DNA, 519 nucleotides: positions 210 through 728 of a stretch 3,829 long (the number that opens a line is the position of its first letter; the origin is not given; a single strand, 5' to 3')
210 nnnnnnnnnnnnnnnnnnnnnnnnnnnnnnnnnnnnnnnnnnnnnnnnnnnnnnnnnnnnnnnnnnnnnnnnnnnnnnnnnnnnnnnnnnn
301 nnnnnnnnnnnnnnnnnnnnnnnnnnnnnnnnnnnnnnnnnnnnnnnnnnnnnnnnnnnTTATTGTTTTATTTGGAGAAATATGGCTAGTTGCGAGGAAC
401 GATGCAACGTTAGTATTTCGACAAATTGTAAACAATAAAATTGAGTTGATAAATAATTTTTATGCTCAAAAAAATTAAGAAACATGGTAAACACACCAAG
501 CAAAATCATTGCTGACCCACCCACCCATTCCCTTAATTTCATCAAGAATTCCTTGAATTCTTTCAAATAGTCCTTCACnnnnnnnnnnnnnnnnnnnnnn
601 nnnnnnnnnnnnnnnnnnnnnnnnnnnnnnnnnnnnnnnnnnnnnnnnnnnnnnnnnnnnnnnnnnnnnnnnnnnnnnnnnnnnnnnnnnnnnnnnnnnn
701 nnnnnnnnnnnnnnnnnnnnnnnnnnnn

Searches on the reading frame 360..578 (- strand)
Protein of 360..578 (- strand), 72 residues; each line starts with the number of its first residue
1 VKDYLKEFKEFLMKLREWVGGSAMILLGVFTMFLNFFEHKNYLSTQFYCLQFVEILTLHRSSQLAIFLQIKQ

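Call 75: find_encoding_contigs(protein=window:360-578:-, flank=10000)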
Protein window:360-578:- (72 aa): no gene with exactly this product is on record in the collection.
